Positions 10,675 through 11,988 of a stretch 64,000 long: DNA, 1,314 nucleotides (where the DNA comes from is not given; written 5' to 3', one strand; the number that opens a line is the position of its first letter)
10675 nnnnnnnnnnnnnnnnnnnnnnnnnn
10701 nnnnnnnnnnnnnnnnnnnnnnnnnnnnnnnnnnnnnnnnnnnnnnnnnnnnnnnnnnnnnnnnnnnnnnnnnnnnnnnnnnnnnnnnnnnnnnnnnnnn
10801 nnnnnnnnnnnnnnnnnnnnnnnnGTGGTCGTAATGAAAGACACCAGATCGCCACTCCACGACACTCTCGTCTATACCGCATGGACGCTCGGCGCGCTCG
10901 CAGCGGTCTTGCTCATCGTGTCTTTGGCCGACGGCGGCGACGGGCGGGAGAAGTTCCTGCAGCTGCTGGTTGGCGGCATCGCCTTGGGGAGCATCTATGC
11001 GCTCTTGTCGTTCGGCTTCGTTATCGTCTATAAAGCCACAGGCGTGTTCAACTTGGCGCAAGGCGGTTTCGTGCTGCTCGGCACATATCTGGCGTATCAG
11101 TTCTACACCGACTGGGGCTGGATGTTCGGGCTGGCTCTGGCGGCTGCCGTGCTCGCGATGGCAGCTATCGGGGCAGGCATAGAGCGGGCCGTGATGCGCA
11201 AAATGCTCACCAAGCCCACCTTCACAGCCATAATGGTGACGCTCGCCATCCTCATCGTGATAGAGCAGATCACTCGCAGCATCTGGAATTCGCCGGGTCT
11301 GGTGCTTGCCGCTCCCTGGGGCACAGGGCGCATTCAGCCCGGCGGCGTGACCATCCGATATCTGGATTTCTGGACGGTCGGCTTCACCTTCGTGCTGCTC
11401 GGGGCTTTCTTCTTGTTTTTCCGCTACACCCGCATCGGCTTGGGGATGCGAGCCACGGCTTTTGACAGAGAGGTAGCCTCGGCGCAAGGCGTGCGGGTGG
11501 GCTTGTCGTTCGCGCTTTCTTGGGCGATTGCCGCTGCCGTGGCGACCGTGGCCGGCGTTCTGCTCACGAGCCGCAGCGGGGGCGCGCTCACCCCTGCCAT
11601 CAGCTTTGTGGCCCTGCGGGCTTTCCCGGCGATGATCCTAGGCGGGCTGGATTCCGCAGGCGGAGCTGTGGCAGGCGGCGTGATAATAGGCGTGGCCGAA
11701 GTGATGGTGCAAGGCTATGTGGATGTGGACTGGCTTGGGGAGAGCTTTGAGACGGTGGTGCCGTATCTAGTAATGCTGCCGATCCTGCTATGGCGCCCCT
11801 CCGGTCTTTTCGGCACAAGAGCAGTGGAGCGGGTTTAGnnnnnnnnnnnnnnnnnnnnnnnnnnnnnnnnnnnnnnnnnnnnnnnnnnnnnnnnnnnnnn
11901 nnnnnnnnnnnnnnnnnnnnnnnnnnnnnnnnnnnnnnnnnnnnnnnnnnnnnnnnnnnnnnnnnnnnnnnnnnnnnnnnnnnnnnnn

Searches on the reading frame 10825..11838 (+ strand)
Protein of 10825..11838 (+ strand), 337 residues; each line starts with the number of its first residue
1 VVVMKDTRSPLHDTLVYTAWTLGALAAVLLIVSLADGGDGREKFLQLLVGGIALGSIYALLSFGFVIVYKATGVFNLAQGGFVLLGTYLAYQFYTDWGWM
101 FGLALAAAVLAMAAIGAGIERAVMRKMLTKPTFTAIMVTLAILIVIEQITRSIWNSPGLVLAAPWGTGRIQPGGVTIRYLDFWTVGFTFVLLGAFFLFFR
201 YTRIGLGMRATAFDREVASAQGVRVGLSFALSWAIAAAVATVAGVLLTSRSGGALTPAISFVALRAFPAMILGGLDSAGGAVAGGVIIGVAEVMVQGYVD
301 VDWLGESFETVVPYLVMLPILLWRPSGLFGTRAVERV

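Call 17: search_protein_families(library=pfam, proteins=[window:10825-11838:+], max_evalue=0.00001)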
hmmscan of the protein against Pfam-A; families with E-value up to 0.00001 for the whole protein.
window:10825-11838:+ (337 aa): 1 family
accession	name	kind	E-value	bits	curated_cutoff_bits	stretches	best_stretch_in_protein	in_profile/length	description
PF02653.21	BPD_transp_2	-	1.3e-28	100.3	26.8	1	48-320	2-268/269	Branched-chain amino acid transport system / permease component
